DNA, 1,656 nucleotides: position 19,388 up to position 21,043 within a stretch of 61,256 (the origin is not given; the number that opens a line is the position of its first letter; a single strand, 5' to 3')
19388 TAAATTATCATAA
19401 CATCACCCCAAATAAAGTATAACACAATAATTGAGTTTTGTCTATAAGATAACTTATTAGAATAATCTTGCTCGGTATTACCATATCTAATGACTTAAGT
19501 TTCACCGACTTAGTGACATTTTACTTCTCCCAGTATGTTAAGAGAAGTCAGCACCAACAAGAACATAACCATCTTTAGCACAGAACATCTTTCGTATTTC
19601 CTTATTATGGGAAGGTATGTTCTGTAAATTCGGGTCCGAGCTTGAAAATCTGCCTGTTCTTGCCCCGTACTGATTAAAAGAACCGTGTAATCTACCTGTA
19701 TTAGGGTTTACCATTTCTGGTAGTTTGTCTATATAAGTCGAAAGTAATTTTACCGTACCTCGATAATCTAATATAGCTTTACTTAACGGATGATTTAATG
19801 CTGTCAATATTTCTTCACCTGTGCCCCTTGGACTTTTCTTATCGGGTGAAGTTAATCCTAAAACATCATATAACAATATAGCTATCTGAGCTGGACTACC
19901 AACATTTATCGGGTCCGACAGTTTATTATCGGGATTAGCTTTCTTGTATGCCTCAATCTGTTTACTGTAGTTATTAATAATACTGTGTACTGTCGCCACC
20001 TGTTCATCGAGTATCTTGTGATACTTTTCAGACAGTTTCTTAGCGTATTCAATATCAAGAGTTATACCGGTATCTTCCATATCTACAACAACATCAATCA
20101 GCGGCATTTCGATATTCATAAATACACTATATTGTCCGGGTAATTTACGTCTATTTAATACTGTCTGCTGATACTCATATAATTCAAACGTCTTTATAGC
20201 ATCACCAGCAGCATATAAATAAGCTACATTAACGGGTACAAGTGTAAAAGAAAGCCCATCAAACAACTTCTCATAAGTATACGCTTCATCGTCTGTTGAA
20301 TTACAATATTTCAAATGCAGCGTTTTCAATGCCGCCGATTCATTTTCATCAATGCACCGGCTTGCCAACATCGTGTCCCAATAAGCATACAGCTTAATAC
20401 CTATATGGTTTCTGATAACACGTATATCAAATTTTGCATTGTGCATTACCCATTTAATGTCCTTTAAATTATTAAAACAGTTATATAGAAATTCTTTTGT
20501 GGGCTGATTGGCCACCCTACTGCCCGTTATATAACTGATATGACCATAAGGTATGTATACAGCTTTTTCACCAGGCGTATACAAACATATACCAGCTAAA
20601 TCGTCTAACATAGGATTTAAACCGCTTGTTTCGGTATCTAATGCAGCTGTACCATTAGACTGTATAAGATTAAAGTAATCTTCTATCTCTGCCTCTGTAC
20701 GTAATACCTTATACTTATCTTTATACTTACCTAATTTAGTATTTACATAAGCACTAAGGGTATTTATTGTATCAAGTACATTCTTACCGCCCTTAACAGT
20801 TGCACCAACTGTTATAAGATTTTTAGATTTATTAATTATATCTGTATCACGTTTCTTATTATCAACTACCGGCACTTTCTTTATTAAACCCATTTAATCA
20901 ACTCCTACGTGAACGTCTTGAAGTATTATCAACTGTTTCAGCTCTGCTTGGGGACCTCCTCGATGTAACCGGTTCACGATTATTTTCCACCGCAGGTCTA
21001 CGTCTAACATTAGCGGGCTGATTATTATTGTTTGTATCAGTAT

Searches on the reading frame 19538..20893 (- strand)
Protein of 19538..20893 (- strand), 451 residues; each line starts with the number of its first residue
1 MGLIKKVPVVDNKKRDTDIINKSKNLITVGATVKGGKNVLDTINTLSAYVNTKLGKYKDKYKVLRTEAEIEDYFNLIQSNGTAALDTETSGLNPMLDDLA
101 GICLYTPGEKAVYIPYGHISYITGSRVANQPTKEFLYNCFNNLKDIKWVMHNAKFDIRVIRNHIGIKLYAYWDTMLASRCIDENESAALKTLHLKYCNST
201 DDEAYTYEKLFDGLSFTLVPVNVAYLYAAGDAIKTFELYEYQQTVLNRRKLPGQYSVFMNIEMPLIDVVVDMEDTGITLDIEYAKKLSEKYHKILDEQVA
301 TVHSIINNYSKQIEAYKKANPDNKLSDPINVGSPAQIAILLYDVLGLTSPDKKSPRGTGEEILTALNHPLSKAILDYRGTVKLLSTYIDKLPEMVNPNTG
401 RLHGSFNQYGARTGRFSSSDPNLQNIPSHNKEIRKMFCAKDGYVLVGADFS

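Call 100: search_protein_families(library=phrogs, max_evalue=0.00001, proteins=[window:19538-20893:-])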
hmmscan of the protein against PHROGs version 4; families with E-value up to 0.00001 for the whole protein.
window:19538-20893:- (451 aa): 4 families
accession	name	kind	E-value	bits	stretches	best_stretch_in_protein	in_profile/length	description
phrog_17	-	DNA, RNA and nucleotide metabolism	3.2e-76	258.3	1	28-451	632-1014/1445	DNA polymerase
phrog_12241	-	DNA, RNA and nucleotide metabolism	1.3e-64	220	1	58-438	118-500/502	DNA polymerase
phrog_15971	-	DNA, RNA and nucleotide metabolism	1.6e-10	41.7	1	261-451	6-172/376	DNA polymerase I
phrog_23226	-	DNA, RNA and nucleotide metabolism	2.9e-06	27.1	1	399-451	291-347/611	DNA polymerase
